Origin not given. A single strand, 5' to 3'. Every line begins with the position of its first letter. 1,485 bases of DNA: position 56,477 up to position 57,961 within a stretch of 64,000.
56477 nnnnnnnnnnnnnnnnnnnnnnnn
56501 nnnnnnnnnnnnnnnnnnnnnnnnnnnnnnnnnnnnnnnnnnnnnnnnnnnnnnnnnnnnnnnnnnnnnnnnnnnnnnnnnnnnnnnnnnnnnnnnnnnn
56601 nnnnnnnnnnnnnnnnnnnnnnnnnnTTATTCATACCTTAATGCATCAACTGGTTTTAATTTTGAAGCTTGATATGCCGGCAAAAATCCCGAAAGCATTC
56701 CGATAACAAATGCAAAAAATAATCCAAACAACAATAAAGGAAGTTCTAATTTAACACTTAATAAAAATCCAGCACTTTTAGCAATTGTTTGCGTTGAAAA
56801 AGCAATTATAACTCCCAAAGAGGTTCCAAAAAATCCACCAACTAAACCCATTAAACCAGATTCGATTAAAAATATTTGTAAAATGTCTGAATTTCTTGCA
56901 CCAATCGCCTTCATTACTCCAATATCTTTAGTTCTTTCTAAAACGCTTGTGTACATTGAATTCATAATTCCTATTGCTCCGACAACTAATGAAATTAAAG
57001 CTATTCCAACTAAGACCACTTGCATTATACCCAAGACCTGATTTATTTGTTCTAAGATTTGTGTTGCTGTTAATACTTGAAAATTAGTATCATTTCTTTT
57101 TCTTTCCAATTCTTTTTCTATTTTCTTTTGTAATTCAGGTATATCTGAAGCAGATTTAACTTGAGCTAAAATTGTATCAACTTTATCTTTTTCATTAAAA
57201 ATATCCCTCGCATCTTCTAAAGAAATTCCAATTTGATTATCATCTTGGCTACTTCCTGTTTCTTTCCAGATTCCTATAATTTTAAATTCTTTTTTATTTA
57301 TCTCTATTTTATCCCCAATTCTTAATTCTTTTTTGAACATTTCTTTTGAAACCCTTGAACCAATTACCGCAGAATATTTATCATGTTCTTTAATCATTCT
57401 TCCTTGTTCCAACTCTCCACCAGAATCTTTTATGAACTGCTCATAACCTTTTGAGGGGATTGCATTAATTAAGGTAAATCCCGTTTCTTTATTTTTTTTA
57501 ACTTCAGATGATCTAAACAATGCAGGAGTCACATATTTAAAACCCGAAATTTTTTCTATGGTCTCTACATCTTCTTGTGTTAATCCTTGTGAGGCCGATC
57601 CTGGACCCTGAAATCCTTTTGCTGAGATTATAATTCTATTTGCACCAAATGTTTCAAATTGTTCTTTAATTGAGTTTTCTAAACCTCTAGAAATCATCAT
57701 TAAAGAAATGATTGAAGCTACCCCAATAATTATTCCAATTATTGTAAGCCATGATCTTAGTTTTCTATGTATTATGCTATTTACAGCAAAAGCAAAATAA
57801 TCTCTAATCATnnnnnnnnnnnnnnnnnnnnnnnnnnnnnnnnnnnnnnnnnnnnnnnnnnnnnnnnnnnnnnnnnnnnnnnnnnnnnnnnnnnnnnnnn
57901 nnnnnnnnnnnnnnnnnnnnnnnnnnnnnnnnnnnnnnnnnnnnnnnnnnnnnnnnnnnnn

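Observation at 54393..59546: Operon coupling two Cys-rich pilin-like proteins to a MacB/FtsX-type ABC transporter and unknown partners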

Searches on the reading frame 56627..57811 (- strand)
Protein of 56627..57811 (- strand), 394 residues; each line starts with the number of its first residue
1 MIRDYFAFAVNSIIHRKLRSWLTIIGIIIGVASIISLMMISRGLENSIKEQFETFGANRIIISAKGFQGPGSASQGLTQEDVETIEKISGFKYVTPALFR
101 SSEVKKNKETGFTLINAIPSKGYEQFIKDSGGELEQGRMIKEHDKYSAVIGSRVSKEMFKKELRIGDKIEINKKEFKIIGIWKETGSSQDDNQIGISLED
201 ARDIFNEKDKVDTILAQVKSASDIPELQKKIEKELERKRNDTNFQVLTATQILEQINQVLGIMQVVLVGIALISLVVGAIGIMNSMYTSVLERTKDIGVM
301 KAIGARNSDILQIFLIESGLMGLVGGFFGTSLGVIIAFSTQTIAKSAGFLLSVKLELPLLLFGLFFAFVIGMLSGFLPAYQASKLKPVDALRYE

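Call 3: search_protein_families(library=pfam, proteins=[window:56627-57811:-], max_evalue=1)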
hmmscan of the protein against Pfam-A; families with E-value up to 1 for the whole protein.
window:56627-57811:- (394 aa): 6 families
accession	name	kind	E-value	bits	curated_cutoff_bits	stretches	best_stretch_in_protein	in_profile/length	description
PF12704.14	MacB_PCD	-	1.9e-33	117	27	1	20-233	1-206/207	MacB-like periplasmic core domain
PF02687.27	FtsX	-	9.7e-20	71.3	25.5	1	270-387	3-120/120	FtsX-like permease C-terminal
PF08605.16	Rad9_Rad53_bind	-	0.08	13.6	22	1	157-191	55-87/129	Fungal Rad9-like Rad53-binding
PF03631.20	Virul_fac_BrkB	-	0.097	12.7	33.7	1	248-369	56-177/259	Virulence factor BrkB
PF16013.10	DUF4781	-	0.32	10.2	27.9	0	251-295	183-227/310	Domain of unknown function (DUF4781)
PF20990.2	DUF2207_C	-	0.42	10.7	33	0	202-380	78-192/247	Predicted membrane protein (DUF2207) C-terminal domain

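Call 4: search_protein_families(library=ncbifam, proteins=[window:56627-57811:-], max_evalue=1)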
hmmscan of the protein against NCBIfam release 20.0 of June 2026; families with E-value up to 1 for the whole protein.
window:56627-57811:- (394 aa): 11 families
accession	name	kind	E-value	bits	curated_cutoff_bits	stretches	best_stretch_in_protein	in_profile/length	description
NF007826.0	PRK10535.1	equivalog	1.3e-51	175.7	966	1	5-392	257-646/648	macrolide ABC transporter ATP-binding protein/permease MacB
TIGR02212.1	lolCE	equivalog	2.2e-30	106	362.45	1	17-394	21-411/411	lipoprotein-releasing ABC transporter permease subunit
TIGR03434.1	ADOP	subfamily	2.4e-27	95.4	622.3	1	125-394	535-803/803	ADOP family duplicated permease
NF008076.0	PRK10814.1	exception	5.1e-17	62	473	1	17-394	24-399/399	lipoprotein-releasing ABC transporter permease subunit LolC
NF008357.0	PRK11146.1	exception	1.1e-12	47.6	439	1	173-354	184-359/414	lipoprotein-releasing ABC transporter permease subunit LolE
NF038346.1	FtsX_actino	exception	4.6e-11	42.7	250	1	245-349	161-267/308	permease-like cell division protein FtsX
TIGR00439.2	FtsX_Gneg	equivalog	5.3e-11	42.3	255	1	216-382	121-286/292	permease-like cell division protein FtsX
NF038347.1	FtsX_Gpos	exception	1.3e-10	41.1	225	1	211-371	121-273/296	permease-like cell division protein FtsX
TIGR02213.1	lolE_release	exception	1.1e-08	34.4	540.35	1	174-351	182-353/411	lipoprotein-releasing ABC transporter permease subunit LolE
TIGR01185.1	devC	equivalog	6.8e-07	28.6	290.35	1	161-373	153-366/380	ABC transporter permease DevC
NF041854.1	ABC_perm_YbbP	equivalog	0.022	12.6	999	1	243-336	663-755/806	putative ABC transporter permease subunit YbbP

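Call 88: search_solved_structures(query=window:56627-57811:-, max_evalue=0.00001)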
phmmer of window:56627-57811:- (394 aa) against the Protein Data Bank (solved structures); distinct sequences matched with E-value up to 0.00001: 10.
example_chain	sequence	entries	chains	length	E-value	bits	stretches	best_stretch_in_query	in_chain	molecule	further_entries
5lil_A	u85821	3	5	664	1.8e-44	155.4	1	4-393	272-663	Macrolide export ATP-binding/permease protein MacB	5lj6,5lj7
5nik_J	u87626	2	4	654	5.7e-41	143.9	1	9-392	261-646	Macrolide export ATP-binding/permease protein MacB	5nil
5gko_A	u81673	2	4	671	2.9e-37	131.8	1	4-392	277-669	Macrolide export ATP-binding/permease protein MacB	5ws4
5xu1_M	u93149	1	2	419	5.8e-35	124.2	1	125-394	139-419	ABC transporter permeae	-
9o9x_C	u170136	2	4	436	1.8e-20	76.5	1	118-393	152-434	ABC transporter permease YtrF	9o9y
9w37_A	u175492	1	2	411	1.1e-13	54.3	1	174-394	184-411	LolF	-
9w35_A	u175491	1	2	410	5.9e-13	51.8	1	174-393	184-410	LolF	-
7arh_C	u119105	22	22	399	6.4e-12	48.4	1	267-394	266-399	Lipoprotein-releasing ABC transporter permease subunit LolC | Lipo-releasing system transmembrane protein lolC | Lipoprotein-releasing system transmembrane prot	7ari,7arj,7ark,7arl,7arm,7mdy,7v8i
9w2w_A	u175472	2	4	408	7.6e-12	48.1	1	174-354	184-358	LolF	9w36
7mdx_A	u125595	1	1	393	1.2e-08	37.6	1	267-388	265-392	Lipoprotein-releasing system transmembrane protein LolC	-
